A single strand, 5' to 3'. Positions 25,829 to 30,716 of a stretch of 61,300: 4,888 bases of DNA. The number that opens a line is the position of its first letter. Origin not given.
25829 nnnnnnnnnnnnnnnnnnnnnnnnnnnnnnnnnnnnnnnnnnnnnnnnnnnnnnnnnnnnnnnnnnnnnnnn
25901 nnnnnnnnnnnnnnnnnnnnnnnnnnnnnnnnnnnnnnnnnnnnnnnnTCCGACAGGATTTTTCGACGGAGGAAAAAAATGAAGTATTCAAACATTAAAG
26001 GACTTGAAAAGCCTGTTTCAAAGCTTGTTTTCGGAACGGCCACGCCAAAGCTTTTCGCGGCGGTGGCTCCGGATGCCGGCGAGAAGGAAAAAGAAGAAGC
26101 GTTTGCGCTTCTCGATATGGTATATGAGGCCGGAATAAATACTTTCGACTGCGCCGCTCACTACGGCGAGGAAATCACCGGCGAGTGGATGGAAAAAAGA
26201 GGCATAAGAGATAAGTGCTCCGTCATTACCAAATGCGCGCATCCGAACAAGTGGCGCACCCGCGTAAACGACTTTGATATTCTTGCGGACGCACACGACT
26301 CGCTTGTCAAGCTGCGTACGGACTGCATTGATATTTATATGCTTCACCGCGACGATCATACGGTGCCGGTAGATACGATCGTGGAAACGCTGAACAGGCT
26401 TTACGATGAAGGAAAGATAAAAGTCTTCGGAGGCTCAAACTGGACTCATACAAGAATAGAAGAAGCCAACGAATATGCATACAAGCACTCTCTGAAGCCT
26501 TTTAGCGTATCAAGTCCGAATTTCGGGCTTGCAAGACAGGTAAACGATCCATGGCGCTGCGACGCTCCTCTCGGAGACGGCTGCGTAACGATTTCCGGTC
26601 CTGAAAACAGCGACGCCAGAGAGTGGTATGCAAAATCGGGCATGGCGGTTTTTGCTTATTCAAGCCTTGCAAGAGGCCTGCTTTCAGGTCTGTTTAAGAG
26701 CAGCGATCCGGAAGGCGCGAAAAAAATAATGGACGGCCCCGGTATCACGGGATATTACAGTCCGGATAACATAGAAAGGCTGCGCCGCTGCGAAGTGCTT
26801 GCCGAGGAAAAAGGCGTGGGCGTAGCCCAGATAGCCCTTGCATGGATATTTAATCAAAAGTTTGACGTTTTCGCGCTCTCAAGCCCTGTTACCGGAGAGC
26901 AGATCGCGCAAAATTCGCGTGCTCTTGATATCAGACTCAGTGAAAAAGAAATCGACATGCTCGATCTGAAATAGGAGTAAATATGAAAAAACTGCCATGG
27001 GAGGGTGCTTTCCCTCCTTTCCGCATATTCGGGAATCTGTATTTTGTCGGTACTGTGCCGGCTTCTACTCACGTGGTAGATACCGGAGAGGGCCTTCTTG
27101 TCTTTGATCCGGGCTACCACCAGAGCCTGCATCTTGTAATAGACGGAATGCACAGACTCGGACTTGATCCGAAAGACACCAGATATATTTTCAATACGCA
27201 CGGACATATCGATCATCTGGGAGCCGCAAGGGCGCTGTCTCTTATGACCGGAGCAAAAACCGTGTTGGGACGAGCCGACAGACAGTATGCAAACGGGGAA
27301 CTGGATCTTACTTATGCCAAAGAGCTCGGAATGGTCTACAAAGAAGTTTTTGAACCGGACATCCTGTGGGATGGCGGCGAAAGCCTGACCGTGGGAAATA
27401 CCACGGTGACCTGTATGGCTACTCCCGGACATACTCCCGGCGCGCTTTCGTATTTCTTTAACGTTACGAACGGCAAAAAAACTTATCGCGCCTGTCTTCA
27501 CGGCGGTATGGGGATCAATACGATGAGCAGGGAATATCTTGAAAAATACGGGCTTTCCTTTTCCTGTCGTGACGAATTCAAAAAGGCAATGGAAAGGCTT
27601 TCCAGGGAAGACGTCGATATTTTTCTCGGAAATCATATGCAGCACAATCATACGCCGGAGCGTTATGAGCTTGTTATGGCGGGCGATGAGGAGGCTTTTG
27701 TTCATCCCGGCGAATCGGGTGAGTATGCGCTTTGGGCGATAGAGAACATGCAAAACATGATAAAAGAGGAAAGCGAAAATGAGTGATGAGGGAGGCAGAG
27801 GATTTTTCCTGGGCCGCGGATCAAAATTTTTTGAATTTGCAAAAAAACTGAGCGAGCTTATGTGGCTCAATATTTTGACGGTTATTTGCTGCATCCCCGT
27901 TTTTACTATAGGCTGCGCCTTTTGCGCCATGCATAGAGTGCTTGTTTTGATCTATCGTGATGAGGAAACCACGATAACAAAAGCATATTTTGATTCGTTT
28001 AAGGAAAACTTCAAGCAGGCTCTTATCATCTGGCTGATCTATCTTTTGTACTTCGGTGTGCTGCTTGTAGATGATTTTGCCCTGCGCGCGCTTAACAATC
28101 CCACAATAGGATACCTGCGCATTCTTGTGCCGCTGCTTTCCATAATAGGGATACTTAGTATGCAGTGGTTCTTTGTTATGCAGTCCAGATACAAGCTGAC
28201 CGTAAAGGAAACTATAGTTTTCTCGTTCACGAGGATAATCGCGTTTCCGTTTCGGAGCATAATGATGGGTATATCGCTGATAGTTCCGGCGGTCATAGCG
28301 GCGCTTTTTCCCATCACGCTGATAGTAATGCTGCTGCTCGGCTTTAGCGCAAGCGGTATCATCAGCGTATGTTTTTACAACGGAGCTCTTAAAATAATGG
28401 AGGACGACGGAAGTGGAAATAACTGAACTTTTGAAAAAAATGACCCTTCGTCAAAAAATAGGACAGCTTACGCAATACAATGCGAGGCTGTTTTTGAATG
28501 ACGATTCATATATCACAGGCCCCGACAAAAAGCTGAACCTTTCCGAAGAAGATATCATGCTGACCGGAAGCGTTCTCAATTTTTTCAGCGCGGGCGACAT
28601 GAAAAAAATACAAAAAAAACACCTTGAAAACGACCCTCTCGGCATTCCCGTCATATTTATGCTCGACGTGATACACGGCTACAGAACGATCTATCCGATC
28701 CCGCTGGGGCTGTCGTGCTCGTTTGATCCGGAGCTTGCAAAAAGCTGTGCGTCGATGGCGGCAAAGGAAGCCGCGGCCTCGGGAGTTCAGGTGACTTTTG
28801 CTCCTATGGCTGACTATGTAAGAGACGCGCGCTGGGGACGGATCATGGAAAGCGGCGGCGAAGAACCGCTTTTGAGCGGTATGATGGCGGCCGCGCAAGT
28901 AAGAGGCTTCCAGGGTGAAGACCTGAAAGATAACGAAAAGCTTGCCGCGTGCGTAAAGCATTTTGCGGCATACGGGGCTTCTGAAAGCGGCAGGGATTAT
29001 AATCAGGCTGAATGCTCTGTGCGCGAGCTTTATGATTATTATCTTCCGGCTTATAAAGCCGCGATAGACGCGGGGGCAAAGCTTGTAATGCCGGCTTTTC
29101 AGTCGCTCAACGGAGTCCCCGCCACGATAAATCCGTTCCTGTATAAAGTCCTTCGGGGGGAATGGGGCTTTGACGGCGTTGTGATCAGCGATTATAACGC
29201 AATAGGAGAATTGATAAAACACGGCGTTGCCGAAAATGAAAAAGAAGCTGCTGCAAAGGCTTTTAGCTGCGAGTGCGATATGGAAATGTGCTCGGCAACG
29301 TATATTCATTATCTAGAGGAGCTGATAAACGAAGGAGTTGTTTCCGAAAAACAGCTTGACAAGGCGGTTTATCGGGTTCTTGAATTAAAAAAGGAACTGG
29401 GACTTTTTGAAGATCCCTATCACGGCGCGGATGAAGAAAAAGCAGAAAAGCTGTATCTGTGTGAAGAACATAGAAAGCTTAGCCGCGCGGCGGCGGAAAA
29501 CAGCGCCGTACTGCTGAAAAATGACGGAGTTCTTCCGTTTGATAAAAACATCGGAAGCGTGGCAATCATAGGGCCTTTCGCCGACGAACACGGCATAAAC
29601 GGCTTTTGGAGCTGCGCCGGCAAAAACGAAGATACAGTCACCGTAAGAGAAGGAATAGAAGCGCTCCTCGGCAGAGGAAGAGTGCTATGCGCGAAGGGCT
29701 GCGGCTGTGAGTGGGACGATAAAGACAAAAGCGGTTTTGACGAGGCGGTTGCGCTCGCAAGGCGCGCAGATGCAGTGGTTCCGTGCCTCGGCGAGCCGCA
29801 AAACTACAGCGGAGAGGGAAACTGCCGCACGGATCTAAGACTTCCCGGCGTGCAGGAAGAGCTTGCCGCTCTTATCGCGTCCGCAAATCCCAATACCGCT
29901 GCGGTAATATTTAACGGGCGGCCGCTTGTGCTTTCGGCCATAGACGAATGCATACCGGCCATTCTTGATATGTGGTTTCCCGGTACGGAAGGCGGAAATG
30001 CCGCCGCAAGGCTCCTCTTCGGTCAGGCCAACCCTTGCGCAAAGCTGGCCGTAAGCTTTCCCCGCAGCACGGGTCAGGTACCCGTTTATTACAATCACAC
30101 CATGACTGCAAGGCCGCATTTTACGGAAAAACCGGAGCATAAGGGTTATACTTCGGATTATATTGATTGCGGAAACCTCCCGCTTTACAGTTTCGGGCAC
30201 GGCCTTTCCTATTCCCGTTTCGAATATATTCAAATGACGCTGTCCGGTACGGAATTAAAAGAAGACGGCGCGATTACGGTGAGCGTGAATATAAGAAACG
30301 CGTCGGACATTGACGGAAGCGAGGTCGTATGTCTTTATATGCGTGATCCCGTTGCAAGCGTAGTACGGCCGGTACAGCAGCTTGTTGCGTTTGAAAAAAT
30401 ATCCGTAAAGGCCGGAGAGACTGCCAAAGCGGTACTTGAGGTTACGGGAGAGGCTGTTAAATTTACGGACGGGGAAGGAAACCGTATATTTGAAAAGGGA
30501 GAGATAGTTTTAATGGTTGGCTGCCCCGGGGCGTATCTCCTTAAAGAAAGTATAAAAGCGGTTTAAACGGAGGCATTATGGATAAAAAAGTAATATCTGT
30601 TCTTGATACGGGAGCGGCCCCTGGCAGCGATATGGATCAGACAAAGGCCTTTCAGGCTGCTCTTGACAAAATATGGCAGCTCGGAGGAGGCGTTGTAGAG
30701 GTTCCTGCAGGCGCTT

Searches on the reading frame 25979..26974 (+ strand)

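Call 19: search_protein_families(library=pfam, proteins=[window:25979-26974:+], max_evalue=0.001)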
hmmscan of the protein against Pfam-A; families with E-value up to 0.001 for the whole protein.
window:25979-26974:+ (331 aa): 1 family
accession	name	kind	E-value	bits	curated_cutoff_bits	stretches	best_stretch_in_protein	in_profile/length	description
PF00248.27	Aldo_ket_red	-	2.4e-51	175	24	1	16-329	2-287/291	Aldo/keto reductase family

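Call 57: search_protein_families(library=ncbifam, proteins=[window:25979-26974:+], max_evalue=0.00001)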
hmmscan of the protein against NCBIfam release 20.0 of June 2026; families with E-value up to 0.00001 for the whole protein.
window:25979-26974:+ (331 aa): 7 families
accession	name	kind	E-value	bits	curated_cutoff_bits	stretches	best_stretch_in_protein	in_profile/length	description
NF049922.1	MethglyxlRedYdjG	equivalog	1.3e-23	83.6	550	2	219-328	209-317/326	NADH-dependent methylglyoxal reductase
TIGR01293.1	Kv_beta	subfamily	3.4e-18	65.8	365.4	1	37-173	29-172/319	voltage-dependent potassium channel subunit beta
NF007912.0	PRK10625.1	equivalog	1.3e-15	57.7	415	1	220-327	226-333/346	NADP(H)-dependent aldo-keto reductase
NF007388.0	PRK09912.1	subfamily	1.1e-13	50.9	448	1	41-329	45-329/346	L-glyceraldehyde 3-phosphate reductase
NF007695.0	PRK10376.1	subfamily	4.5e-12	45.7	280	1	35-166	36-178/290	oxidoreductase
NF008377.0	PRK11172.1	equivalog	1.9e-10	40.4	327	0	49-164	26-140/267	2,5-didehydrogluconate reductase DkgB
NF008598.0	PRK11565.1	equivalog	1.7e-07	30.6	425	0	12-161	5-146/275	2,5-didehydrogluconate reductase DkgA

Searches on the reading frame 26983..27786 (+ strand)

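Call 19: search_protein_families(library=pfam, proteins=[window:26983-27786:+], max_evalue=0.001)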
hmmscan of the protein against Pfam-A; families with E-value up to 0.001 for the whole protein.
window:26983-27786:+ (267 aa): 1 family
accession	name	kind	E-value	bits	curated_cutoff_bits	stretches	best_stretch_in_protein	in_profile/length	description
PF00753.33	Lactamase_B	-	6e-19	69.2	22.7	1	23-159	2-139/196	Metallo-beta-lactamase superfamily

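Call 38: search_protein_families(library=ncbifam, proteins=[window:26983-27786:+], max_evalue=0.1)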
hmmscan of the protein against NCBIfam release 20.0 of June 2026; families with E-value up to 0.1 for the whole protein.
window:26983-27786:+ (267 aa): 42 families (the best 25 are shown)
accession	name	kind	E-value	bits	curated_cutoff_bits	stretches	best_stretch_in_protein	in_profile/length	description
NF033105.1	bla_subclass_B3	equivalog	8.9e-48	162.8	240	1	6-262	2-256/257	subclass B3 metallo-beta-lactamase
NF000469.2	CAR_gen_B3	exception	6.7e-35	120.6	500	1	9-189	56-235/311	CAR family subclass B3 metallo-beta-lactamase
NF012140.0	blaBJP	exception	1.2e-32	112.9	600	1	6-253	34-277/294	BJP family subclass B3 metallo-beta-lactamase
NF041137.2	B3_blaSPR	exception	1.2e-30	106.9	550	1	6-247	41-278/296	SPR family subclass B3 metallo-beta-lactamase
NF000405.1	HARLDQ_not_B3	exception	3.1e-30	105.6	350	1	6-243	19-249/267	HARLDQ motif MBL-fold protein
NF012101.1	blaGOB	exception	2.2e-26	92.8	560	1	6-218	31-241/290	GOB family subclass B3 metallo-beta-lactamase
NF000216.2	blaFEZ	exception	2.3e-26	92.6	600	1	5-249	22-265/282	FEZ family subclass B3 metallo-beta-lactamase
NF000458.2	blaPEDO-2_fam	exception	4.4e-26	91.9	550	1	6-219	31-242/285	PEDO-2 family subclass B3 metallo-beta-lactamase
NF000455.2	blaESP-1_fam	exception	3.2e-24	85.9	600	1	6-219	31-242/290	ESP-1 family subclass B3 metallo-beta-lactamase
NF000459.2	blaSPG-1_fam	exception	2.5e-23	82.6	550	1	5-245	29-259/285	SPG-1 family subclass B3 metallo-beta-lactamase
NF040644.1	blaPAM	exception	2.5e-23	82.6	615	1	9-171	39-200/287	PAM family subclass B3 metallo-beta-lactamase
NF000457.2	blaPEDO-1_fam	exception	3e-22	79.4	550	1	6-220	31-243/286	PEDO-1 family subclass B3 metallo-beta-lactamase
NF040470.1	blaEAM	exception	6.6e-22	77.9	660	1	6-160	60-216/318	EAM family subclass B3 metallo-beta-lactamase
NF000454.2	blaCPS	exception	2.7e-21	76.5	620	1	6-172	31-197/290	CPS family subclass B3 metallo-beta-lactamase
NF040468.1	blaECM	exception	3.5e-21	75.7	640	1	6-218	50-261/303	ECM family subclass B3 metallo-beta-lactamase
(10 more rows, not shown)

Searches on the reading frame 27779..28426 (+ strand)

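Call 19: search_protein_families(library=pfam, proteins=[window:27779-28426:+], max_evalue=0.001)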
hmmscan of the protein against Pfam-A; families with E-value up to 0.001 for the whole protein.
window:27779-28426:+ (215 aa): 1 family
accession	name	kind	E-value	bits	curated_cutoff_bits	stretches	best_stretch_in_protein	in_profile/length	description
PF04854.19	DUF624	-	8.4e-18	64.8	24.2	1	27-98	1-76/77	Protein of unknown function, DUF624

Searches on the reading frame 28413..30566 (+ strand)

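Call 19: search_protein_families(library=pfam, proteins=[window:28413-30566:+], max_evalue=0.001)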
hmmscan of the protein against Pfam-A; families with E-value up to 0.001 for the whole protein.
window:28413-30566:+ (717 aa): 3 families
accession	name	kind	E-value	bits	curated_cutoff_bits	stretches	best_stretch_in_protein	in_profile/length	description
PF00933.27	Glyco_hydro_3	-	1.4e-59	202.6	27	1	11-325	1-316/316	Glycosyl hydrolase family 3 N terminal domain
PF01915.27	Glyco_hydro_3_C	-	4.4e-49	167.6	31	1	366-600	2-200/200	Glycosyl hydrolase family 3 C-terminal domain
PF14310.12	Fn3-like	-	1.9e-17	63.6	25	1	637-703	1-68/71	Fibronectin type III-like domain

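Call 57: search_protein_families(library=ncbifam, proteins=[window:28413-30566:+], max_evalue=0.00001)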
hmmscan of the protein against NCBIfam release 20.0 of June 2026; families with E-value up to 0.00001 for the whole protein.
window:28413-30566:+ (717 aa): 8 families
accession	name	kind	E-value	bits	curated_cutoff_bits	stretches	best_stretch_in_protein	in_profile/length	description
NF011678.0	PRK15098.1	equivalog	1.3e-196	655.5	666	1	3-706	38-754/765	beta-glucosidase BglX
NF052329.1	XyloArabinsidase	equivalog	2.6e-137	458.9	1050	1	62-704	75-717/750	beta-xylosidase/alpha-l-arabinosidase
NF052331.1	Bet13-16Glucosase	equivalog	7.4e-136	454.2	1330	2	3-402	16-412/750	exo-beta-d-1,3/1,6-glucosidase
NF041579.1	betaxyl_Flavo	equivalog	3.6e-124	415.5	1350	1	71-704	58-701/716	beta-xylosidase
NF041776.1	xylosidase_Xyl3A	equivalog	8.7e-105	351.5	1250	2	89-443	62-435/846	xylan 1,4-beta-xylosidase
NF041610.1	alph_arabinopyran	equivalog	1.2e-77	261.8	1300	1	92-683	59-618/738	exo-alpha-(1->6)-L-arabinopyranosidase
NF052330.1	BetGlucosiCelf0468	equivalog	2.8e-71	240.9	1300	2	442-703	547-808/817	beta-d-glucosidase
NF003740.0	PRK05337.1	equivalog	3.3e-10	39.6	207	1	107-293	98-281/340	beta-N-acetylhexosaminidase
